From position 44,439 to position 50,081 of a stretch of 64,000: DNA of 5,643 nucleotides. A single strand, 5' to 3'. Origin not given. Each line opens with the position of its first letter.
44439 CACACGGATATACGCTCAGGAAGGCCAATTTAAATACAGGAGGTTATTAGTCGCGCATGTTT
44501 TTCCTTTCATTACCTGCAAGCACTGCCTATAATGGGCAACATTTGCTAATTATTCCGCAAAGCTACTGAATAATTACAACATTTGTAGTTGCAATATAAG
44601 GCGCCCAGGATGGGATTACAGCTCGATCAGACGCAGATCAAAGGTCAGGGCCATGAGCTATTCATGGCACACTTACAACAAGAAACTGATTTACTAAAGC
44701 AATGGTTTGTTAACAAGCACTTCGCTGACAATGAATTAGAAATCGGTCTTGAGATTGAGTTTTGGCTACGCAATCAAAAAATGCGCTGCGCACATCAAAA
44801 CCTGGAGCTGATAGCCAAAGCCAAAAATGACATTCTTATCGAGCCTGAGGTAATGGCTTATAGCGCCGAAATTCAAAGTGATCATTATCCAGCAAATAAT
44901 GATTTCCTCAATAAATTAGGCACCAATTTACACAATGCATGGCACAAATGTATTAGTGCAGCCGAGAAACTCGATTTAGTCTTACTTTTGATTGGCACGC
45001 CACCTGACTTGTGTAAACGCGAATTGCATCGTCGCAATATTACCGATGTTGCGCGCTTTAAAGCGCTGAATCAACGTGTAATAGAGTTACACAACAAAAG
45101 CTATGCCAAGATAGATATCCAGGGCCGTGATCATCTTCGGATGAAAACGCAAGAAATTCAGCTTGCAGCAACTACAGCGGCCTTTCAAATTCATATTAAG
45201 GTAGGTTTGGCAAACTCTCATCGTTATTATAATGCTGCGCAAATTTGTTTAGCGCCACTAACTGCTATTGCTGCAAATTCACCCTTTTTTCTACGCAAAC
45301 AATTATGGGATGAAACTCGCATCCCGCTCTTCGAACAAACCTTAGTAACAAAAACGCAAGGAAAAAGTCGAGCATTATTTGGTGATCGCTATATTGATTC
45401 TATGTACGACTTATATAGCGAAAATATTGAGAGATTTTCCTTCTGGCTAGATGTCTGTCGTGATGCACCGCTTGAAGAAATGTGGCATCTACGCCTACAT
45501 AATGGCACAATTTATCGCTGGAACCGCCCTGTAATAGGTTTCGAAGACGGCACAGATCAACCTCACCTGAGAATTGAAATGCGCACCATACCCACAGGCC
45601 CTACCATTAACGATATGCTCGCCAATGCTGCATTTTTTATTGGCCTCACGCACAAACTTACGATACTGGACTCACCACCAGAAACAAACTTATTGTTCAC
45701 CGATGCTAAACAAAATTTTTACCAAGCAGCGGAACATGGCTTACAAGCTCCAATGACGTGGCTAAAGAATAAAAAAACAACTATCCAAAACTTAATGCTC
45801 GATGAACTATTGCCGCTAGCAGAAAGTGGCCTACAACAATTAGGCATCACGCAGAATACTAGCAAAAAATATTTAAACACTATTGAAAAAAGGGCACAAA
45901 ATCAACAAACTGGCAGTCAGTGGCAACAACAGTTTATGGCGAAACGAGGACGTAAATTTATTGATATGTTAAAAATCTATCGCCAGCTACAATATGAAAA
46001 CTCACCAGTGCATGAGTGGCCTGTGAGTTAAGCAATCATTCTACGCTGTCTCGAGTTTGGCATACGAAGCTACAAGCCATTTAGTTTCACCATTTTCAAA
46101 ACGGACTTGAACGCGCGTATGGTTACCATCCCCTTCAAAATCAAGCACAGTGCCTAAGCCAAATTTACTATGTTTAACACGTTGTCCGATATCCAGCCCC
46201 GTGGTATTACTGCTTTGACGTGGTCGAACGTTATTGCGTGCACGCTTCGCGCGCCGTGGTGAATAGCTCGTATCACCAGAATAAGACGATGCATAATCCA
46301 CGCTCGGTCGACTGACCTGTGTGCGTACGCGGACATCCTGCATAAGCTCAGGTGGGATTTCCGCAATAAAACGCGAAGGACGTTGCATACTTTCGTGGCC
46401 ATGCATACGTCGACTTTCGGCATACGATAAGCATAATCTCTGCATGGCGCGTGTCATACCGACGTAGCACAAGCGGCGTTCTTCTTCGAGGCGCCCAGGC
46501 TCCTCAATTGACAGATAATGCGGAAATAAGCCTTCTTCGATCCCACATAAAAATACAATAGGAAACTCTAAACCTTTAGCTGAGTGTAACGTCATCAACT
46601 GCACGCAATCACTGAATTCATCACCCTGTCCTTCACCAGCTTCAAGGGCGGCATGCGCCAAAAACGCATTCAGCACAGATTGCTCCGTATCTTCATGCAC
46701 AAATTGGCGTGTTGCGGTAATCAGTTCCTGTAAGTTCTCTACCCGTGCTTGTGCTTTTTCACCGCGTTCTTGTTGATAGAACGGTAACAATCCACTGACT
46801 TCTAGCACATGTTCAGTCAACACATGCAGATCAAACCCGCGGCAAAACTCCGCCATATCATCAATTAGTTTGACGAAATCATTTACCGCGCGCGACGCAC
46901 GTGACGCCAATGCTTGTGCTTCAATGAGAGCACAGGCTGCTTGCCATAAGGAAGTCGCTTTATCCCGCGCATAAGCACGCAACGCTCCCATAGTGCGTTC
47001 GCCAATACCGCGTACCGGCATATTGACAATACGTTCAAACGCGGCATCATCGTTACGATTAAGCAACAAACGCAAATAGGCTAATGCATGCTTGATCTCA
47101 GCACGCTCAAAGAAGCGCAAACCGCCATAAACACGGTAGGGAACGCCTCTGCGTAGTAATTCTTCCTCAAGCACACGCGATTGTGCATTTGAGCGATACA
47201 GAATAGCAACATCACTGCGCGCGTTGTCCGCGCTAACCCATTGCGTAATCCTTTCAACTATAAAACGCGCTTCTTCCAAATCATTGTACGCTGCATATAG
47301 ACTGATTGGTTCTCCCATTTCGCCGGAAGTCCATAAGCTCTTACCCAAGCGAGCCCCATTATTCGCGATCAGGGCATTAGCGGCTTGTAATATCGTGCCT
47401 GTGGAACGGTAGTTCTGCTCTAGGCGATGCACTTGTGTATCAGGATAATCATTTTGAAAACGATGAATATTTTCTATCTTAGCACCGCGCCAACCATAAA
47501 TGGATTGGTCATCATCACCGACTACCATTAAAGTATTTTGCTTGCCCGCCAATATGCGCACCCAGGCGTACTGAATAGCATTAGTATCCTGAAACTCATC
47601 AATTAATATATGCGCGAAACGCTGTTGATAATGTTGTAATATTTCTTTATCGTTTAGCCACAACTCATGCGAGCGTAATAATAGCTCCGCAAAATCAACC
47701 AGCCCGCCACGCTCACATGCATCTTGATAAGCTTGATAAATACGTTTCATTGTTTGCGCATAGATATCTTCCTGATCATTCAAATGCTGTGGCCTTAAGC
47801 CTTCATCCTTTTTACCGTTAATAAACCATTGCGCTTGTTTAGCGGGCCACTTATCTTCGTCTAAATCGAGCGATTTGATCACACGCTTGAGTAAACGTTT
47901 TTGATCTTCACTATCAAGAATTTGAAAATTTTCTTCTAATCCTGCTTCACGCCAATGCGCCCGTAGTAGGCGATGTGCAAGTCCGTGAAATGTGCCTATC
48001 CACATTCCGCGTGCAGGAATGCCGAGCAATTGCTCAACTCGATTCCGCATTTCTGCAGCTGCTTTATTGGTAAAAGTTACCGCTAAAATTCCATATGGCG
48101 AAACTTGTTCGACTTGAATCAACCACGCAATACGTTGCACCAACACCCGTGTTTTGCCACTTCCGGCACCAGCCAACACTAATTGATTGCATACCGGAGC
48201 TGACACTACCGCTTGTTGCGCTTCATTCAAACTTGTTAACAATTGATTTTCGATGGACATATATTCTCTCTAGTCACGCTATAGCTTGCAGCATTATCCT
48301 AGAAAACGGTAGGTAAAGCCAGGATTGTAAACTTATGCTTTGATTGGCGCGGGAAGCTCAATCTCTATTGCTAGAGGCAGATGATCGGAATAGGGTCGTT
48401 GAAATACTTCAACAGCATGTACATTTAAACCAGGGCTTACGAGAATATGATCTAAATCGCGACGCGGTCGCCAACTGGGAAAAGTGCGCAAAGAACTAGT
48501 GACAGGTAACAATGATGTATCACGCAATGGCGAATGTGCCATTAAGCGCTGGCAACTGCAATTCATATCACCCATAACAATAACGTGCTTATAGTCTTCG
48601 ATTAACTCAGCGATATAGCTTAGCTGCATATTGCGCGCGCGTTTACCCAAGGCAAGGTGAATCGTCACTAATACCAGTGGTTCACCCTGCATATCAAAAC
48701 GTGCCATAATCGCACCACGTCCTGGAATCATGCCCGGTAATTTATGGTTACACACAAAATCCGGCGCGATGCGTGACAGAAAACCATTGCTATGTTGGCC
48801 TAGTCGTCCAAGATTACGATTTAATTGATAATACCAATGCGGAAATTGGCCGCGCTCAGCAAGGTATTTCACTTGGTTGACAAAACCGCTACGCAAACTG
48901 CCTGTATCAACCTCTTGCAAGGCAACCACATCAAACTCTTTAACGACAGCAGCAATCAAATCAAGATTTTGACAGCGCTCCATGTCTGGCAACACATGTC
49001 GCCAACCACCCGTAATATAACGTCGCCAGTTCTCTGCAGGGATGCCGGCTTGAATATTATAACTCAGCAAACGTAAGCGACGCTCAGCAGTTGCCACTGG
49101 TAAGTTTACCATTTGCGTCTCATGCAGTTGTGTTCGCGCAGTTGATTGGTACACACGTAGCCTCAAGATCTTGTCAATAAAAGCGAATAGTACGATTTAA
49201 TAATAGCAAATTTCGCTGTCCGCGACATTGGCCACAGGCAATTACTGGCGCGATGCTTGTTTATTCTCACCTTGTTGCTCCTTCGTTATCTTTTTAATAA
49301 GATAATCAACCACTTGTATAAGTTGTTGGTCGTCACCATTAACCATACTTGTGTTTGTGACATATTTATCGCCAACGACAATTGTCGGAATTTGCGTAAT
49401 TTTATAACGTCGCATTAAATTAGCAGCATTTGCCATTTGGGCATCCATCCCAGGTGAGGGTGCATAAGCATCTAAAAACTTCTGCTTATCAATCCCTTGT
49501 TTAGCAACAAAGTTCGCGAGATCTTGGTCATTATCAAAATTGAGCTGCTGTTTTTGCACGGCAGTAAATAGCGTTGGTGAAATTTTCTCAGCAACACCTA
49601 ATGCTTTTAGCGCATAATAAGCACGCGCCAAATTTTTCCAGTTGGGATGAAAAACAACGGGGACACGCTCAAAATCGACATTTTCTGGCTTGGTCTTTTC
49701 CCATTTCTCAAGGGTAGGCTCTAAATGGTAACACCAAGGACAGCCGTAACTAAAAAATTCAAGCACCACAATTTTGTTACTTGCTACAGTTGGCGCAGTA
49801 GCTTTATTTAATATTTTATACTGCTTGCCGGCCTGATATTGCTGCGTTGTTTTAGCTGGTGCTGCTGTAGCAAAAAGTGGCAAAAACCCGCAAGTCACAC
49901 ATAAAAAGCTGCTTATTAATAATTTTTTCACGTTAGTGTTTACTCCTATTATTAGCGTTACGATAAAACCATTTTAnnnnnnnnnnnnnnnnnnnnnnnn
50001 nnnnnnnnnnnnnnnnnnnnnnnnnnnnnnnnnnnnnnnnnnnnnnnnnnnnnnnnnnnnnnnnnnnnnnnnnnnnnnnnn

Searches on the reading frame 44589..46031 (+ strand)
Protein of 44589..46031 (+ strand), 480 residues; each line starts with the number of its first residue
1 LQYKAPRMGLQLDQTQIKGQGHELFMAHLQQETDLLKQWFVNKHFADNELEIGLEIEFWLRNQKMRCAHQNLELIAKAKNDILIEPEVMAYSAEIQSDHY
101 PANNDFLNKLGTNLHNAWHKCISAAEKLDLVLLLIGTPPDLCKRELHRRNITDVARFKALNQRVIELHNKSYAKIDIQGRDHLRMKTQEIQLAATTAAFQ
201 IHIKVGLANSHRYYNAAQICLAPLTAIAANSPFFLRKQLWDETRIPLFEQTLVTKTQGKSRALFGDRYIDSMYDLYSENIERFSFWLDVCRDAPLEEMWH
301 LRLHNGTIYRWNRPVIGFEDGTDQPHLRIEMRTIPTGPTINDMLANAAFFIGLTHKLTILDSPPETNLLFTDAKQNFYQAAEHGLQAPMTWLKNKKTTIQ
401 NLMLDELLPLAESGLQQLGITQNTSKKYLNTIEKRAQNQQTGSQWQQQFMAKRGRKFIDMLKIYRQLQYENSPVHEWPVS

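Call 4: search_protein_families(library=pfam, proteins=[window:44589-46031:+])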
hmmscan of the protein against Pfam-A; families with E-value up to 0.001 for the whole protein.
window:44589-46031:+ (480 aa): 0 families

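Call 7: search_protein_families(library=ncbifam, proteins=[window:44589-46031:+])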
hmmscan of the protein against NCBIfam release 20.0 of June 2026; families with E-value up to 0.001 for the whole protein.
window:44589-46031:+ (480 aa): 1 family
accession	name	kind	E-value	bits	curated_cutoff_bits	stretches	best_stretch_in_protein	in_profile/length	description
NF010040.1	PRK13516.1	equivalog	4.1e-07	29.4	425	1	329-454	234-354/369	YbdK family carboxylate-amine ligase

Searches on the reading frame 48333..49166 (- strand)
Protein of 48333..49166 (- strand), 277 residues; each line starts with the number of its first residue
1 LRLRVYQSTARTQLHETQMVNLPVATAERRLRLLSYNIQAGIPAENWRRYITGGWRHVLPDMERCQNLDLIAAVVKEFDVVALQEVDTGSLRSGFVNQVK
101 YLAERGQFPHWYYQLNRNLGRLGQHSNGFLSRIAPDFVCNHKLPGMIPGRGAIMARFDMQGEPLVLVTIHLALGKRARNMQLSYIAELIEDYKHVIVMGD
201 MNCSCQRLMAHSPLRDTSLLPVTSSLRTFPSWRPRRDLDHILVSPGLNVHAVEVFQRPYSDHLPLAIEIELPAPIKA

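Call 4: search_protein_families(library=pfam, proteins=[window:48333-49166:-])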
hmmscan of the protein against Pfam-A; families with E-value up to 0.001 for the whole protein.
window:48333-49166:- (277 aa): 2 families
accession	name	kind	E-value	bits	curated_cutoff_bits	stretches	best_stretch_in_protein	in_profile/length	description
PF03372.29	Exo_endo_phos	-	6.7e-20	72.2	24.5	1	34-262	1-225/225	Endonuclease/Exonuclease/phosphatase family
PF22669.2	Exo_endo_phos2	-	0.00021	21.4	27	0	145-203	110-179/288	Endonuclease/Exonuclease/phosphatase family 2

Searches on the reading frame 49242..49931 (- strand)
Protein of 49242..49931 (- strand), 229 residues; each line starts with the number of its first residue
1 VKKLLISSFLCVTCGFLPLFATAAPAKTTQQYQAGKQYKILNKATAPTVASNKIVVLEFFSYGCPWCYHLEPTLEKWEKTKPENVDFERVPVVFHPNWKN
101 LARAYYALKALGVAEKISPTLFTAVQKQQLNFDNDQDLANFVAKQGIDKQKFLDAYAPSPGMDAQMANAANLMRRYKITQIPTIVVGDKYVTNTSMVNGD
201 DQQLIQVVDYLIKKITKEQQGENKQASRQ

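Call 48: search_protein_families(library=pfam, proteins=[window:49242-49931:-])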
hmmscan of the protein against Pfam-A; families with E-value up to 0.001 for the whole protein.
window:49242-49931:- (229 aa): 6 families
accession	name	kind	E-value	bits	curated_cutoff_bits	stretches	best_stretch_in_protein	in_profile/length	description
PF01323.26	DSBA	-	6.1e-18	65.7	25.6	1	56-201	2-181/191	DSBA-like thioredoxin domain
PF13462.12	Thioredoxin_4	-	2.8e-10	41.1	23.2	1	54-194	15-153/165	Thioredoxin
PF00085.26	Thioredoxin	-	1.6e-06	28.5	23.5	1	49-92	14-58/103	Thioredoxin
PF13743.12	Thioredoxin_5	-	4.4e-05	23.7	27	0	123-194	101-171/186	Thioredoxin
PF13098.12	Thioredoxin_2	-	0.00016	22.4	27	0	51-192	4-86/104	Thioredoxin-like domain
PF06110.17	TXD17-like_Trx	-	0.00032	20.8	23.1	0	64-131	38-103/119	Thioredoxin domain-containing protein 17-like, thioredoxin domain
